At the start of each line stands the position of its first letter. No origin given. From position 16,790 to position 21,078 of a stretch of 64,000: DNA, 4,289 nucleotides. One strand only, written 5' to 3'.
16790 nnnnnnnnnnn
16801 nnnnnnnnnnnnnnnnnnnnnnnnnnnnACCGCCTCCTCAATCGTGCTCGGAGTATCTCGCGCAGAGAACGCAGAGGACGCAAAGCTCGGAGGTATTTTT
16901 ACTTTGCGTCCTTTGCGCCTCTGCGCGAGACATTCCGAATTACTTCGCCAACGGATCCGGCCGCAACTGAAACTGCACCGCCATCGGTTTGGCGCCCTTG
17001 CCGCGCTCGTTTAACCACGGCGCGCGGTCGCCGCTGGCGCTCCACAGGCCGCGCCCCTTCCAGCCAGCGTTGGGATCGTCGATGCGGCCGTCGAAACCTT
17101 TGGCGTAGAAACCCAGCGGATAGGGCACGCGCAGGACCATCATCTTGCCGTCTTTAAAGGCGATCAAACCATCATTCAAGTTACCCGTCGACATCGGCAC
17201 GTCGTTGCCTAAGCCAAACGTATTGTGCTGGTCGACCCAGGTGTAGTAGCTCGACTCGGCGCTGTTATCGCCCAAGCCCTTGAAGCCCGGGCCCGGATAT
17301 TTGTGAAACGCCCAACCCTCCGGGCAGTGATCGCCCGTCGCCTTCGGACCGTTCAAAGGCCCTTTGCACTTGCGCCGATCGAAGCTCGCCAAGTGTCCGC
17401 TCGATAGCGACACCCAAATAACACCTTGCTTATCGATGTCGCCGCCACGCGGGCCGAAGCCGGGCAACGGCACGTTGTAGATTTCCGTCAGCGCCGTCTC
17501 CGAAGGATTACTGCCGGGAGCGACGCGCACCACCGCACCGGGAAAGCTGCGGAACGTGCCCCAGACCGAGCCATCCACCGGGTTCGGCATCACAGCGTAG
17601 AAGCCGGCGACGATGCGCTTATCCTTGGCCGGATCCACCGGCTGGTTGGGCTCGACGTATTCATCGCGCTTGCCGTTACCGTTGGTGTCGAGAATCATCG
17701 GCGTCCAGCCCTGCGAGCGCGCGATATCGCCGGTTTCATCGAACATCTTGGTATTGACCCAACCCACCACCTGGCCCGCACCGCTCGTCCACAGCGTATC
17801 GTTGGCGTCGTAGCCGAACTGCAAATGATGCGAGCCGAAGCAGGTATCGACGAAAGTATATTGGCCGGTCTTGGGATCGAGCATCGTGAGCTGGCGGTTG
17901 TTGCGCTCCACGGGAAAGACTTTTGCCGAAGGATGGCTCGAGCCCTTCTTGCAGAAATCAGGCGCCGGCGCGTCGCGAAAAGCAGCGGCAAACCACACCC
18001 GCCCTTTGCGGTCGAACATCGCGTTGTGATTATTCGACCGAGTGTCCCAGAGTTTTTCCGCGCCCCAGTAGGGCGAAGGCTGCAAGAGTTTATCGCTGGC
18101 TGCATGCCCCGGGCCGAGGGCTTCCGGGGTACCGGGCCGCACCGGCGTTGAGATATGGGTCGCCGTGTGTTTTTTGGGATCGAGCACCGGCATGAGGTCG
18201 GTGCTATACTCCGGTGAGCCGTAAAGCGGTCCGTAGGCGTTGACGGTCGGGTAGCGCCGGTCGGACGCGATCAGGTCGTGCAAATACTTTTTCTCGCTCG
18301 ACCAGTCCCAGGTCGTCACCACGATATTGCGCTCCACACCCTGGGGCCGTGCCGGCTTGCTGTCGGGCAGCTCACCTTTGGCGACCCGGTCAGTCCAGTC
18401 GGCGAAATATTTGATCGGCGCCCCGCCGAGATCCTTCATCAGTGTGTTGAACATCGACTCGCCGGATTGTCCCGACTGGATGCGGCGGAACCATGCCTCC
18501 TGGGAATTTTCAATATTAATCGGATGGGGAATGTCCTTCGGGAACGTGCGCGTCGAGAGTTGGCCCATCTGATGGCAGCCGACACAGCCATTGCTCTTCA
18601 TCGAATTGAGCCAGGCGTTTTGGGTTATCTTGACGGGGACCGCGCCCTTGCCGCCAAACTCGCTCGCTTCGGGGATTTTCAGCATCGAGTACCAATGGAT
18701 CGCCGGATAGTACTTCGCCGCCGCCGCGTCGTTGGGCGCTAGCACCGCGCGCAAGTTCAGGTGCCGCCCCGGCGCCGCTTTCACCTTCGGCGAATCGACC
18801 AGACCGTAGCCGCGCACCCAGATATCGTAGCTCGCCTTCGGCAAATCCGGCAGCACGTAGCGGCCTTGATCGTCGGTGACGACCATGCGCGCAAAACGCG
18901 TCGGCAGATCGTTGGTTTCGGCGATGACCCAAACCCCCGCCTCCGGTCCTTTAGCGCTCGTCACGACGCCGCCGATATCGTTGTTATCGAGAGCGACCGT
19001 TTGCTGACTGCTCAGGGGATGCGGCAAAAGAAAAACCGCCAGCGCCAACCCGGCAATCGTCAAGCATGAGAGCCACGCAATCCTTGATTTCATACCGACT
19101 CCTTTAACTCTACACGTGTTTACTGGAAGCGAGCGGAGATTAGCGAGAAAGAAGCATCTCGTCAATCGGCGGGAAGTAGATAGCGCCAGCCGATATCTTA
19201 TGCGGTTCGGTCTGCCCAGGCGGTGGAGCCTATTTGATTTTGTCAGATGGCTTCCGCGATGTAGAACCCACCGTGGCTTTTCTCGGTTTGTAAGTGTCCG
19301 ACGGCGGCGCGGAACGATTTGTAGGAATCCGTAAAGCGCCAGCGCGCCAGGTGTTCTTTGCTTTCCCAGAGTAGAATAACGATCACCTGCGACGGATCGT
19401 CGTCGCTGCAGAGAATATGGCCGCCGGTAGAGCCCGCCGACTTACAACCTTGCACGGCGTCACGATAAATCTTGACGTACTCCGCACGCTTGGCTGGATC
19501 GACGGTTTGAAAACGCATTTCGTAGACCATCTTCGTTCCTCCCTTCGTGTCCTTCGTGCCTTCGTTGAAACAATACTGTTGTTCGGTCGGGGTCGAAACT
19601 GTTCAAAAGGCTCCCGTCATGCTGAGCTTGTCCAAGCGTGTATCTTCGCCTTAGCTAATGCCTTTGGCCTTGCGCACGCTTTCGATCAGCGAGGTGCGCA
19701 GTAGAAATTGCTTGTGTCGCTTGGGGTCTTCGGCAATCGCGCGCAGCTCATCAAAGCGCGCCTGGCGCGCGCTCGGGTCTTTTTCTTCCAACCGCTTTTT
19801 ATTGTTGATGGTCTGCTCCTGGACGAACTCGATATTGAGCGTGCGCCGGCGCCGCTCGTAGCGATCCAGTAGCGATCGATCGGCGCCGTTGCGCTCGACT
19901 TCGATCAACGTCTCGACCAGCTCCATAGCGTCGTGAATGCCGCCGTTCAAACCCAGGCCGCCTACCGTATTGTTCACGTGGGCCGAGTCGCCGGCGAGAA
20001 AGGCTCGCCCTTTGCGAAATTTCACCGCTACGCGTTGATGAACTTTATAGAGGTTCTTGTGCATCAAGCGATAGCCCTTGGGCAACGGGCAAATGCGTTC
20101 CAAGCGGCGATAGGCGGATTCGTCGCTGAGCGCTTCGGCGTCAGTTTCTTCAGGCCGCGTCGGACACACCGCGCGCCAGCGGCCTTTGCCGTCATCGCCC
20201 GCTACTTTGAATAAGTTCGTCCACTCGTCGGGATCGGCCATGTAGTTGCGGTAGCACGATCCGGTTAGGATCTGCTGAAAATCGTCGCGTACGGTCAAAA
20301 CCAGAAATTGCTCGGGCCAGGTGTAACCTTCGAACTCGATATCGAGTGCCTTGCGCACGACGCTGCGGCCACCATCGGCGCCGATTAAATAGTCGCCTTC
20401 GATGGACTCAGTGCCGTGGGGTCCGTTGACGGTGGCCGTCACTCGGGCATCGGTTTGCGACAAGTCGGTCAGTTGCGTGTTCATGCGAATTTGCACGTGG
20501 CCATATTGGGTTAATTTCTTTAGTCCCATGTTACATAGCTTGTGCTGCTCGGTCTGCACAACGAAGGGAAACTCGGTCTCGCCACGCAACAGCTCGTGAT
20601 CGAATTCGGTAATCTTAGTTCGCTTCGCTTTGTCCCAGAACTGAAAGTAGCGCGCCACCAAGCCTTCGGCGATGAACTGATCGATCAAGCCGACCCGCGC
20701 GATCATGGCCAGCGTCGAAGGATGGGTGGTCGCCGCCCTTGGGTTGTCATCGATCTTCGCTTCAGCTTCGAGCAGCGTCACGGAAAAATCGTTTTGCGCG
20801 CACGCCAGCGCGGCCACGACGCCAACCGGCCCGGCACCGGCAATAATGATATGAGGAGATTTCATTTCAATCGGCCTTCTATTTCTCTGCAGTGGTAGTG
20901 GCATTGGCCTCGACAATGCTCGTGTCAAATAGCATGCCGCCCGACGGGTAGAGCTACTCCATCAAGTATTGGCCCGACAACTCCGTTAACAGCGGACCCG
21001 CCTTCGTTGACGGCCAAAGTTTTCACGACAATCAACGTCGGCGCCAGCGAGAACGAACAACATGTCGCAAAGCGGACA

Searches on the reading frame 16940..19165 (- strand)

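Call 61: search_protein_families(library=pfam, proteins=[window:16940-19165:-], max_evalue=0.0001)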
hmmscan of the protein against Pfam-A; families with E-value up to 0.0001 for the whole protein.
window:16940-19165:- (741 aa): 1 family
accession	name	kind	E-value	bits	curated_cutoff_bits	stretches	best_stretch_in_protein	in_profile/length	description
PF13620.12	CarboxypepD_reg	-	3e-06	27.9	32.3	1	64-142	2-81/82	Carboxypeptidase regulatory-like domain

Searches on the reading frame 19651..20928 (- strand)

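Call 61: search_protein_families(library=pfam, proteins=[window:19651-20928:-], max_evalue=0.0001)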
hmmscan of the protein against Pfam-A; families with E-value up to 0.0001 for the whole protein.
window:19651-20928:- (425 aa): 4 families
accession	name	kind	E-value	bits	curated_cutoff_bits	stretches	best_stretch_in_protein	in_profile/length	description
PF01494.25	FAD_binding_3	-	3.2e-57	194.8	22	1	27-368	4-345/349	FAD binding domain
PF03486.20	HI0933_like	-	1.1e-07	32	50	1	26-192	2-169/244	HI0933-like protein Rossmann domain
PF00890.30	FAD_binding_2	-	4.3e-05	23.3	20.4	0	27-58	2-33/414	FAD binding domain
PF01266.30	DAO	-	7e-05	23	27.9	0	27-60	2-35/353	FAD dependent oxidoreductase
